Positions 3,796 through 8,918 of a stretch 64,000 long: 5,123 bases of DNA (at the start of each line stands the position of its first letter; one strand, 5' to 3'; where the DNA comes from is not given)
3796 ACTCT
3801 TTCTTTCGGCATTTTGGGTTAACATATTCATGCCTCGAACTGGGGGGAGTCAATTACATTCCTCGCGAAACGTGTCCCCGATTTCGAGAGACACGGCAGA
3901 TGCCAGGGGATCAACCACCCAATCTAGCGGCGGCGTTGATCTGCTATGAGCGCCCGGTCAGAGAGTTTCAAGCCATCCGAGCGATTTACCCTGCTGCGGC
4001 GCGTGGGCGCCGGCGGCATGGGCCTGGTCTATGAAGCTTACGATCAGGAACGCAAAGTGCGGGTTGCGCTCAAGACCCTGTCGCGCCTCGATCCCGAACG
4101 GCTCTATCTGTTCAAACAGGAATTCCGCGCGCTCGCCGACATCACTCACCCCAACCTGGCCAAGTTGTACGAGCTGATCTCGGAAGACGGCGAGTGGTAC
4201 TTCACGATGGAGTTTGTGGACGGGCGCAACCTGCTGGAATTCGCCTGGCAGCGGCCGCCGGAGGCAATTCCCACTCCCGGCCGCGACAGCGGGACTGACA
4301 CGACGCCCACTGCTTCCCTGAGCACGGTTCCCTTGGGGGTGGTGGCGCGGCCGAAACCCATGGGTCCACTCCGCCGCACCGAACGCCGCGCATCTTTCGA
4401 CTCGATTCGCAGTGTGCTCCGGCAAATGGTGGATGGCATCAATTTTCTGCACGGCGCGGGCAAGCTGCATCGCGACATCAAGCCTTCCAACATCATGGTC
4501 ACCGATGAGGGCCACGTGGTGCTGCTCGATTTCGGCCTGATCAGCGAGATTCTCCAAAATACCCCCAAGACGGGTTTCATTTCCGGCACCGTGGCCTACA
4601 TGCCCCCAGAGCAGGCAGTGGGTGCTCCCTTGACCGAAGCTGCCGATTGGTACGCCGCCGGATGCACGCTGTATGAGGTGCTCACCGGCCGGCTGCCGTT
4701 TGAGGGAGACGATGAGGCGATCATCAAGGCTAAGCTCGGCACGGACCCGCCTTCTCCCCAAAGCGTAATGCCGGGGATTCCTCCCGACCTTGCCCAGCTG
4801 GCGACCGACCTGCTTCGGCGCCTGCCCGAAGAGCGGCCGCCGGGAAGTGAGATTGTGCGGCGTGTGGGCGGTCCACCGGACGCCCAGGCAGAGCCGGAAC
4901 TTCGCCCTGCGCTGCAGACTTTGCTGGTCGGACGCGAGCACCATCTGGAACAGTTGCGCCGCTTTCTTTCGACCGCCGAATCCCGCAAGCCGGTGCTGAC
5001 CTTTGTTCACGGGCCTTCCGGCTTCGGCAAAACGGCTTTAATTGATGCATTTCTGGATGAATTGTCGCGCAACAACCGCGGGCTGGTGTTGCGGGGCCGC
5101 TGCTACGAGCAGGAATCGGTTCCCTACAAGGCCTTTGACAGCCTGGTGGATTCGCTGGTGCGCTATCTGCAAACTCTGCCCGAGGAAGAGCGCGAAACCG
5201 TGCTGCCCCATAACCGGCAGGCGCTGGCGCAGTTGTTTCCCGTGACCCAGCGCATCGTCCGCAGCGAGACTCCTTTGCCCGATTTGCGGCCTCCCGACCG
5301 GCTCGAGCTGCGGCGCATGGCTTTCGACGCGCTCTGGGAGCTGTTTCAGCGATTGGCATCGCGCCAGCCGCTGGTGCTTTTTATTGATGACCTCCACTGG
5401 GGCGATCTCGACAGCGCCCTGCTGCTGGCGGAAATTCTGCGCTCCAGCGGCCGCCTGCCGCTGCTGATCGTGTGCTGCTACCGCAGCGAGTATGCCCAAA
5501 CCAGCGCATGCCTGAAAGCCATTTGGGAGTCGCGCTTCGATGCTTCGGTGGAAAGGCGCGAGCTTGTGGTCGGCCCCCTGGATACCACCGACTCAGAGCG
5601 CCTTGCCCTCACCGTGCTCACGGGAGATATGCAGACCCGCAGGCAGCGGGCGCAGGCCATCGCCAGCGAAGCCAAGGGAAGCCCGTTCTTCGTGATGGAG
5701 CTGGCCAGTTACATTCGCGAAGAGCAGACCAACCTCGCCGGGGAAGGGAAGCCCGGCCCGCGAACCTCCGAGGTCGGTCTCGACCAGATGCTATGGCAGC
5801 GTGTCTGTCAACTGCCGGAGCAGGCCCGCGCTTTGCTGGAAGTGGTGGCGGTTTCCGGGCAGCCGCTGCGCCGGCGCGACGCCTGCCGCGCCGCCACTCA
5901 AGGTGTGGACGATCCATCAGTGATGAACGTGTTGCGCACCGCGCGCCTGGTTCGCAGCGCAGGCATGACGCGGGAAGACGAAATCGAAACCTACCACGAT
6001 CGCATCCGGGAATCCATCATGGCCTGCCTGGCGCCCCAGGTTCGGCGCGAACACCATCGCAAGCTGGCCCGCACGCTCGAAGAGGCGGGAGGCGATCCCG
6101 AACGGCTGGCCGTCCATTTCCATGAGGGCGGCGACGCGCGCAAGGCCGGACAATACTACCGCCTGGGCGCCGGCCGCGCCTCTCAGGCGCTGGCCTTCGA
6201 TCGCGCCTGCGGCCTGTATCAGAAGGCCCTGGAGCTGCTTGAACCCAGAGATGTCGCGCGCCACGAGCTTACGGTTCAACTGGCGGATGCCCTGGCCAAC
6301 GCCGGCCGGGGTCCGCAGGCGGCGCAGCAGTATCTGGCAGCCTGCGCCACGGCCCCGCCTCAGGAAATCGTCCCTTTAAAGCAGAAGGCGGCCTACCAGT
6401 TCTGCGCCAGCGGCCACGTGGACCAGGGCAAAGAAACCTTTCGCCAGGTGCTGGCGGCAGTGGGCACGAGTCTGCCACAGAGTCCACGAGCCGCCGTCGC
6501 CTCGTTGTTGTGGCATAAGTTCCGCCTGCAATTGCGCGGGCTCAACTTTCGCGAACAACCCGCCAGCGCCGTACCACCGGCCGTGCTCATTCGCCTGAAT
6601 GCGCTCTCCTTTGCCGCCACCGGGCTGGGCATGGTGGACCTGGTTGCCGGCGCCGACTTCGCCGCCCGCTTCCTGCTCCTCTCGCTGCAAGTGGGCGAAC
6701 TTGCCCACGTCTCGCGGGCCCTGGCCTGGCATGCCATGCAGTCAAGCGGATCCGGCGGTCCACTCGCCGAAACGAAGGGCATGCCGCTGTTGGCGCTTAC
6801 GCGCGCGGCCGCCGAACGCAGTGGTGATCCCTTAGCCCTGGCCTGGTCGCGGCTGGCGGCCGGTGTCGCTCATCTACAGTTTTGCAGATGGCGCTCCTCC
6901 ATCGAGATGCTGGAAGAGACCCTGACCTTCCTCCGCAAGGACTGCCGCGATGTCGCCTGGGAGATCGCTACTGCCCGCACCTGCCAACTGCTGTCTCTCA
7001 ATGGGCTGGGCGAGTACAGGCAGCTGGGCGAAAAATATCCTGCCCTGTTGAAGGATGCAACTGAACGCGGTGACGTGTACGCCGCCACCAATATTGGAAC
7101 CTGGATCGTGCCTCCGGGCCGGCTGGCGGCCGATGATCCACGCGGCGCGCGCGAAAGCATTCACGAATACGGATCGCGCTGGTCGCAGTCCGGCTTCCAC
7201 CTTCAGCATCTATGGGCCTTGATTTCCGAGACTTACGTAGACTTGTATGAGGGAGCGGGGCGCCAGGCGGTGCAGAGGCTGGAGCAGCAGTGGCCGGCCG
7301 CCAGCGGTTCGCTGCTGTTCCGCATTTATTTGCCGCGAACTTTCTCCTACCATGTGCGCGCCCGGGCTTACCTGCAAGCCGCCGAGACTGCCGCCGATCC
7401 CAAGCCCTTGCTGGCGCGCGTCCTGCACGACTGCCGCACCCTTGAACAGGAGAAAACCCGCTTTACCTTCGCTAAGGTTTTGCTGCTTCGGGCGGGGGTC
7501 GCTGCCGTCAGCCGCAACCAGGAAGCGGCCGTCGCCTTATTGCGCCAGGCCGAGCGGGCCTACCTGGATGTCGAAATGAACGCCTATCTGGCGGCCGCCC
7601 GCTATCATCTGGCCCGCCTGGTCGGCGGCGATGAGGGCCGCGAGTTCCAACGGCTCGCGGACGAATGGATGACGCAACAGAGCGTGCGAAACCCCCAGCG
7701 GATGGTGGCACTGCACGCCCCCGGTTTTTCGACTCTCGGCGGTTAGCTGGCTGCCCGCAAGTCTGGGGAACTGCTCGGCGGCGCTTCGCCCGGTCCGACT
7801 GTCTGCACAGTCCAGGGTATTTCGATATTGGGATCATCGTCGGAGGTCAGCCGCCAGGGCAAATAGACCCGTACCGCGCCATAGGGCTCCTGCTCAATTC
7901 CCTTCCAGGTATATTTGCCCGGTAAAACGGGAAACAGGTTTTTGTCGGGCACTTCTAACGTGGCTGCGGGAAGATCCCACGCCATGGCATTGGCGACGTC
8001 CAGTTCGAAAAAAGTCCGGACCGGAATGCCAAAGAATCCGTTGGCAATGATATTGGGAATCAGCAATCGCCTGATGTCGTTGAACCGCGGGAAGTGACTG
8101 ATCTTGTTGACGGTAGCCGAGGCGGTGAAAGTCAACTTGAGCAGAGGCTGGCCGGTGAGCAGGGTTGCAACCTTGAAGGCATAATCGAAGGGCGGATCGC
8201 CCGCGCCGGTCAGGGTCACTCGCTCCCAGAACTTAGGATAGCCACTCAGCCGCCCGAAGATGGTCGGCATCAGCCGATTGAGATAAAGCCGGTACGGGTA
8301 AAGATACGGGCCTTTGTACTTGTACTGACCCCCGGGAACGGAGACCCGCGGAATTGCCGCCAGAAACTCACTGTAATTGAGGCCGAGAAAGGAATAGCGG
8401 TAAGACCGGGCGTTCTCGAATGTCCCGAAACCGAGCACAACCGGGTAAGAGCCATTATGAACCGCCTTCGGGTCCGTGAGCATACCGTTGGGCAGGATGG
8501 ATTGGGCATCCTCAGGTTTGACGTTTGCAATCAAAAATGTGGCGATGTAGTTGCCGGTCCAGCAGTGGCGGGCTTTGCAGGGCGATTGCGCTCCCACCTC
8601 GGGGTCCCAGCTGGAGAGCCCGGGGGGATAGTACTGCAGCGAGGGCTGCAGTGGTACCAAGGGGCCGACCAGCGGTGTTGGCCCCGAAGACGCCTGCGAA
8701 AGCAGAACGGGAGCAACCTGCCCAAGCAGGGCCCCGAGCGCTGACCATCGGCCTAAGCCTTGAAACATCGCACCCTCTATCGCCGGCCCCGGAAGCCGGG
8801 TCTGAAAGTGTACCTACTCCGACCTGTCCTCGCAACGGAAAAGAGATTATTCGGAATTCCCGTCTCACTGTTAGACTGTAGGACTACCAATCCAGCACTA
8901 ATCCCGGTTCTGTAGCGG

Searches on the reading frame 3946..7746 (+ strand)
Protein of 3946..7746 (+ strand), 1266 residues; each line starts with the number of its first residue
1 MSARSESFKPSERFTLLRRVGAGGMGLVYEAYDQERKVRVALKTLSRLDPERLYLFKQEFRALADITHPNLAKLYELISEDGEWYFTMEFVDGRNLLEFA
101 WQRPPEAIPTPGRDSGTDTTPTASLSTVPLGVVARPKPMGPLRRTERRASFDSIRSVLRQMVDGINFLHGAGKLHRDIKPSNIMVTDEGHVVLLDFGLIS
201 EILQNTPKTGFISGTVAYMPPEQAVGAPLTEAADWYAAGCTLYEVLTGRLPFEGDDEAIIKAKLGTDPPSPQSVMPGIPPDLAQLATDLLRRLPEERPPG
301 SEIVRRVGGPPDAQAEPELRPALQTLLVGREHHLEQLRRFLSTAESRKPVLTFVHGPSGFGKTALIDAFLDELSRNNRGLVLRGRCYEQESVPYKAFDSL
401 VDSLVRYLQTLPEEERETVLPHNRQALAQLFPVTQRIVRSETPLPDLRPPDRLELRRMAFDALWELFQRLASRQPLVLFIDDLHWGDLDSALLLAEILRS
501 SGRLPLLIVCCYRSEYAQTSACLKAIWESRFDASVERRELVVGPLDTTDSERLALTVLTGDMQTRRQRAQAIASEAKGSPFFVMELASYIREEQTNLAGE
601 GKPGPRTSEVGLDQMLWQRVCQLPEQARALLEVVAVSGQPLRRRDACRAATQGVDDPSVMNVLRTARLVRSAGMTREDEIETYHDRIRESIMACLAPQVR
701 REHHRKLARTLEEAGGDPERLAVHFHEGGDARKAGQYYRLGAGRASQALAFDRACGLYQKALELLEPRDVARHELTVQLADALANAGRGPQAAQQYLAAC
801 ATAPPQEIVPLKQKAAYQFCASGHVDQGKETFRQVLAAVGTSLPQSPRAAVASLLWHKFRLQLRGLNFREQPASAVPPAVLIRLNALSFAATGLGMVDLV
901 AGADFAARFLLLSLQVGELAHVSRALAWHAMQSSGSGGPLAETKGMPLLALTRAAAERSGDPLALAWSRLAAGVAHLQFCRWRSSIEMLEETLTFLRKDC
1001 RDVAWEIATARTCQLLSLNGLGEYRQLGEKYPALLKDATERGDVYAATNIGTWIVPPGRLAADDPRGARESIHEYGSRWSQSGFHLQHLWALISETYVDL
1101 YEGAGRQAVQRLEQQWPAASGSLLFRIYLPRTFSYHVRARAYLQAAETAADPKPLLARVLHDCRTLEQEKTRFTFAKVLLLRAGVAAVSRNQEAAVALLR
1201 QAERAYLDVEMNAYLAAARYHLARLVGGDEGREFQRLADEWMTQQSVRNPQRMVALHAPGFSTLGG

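Call 32: search_protein_families(library=pfam, proteins=[window:3946-7746:+], max_evalue=0.001)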
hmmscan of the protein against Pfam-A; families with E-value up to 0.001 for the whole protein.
window:3946-7746:+ (1266 aa): 7 families
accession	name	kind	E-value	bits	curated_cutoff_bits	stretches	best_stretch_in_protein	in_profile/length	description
PF00069.31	Pkinase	-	2.1e-41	142.5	31.7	2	148-304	94-258/263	Protein kinase domain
PF07714.23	PK_Tyr_Ser-Thr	-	1.1e-29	104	23.1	1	15-306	2-257/258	Protein tyrosine and serine/threonine kinase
PF13191.12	AAA_16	-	2e-26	93.9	32.6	1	327-509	2-167/167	AAA ATPase domain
PF13401.12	AAA_22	-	4e-05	24.4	27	1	351-509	7-121/130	AAA domain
PF01637.24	ATPase_2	-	0.00012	22.5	33.2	1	330-483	4-119/225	ATPase domain predominantly from Archaea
PF03109.22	ABC1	-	0.0003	20.5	22.9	1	170-206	185-221/244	ABC1 atypical kinase-like domain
PF12688.13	TPR_5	-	0.00061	20.5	24.2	1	752-850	18-112/119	Tetratrico peptide repeat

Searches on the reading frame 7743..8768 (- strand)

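Call 31: search_protein_families(library=pfam, proteins=[window:7743-8768:-], max_evalue=0.001)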
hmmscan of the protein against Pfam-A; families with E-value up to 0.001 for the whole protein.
window:7743-8768:- (341 aa): 1 family
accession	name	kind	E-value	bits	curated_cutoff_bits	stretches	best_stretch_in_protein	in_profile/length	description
PF06314.16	ADC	-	2.7e-05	24.2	29.8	1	82-216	29-141/238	Acetoacetate decarboxylase (ADC)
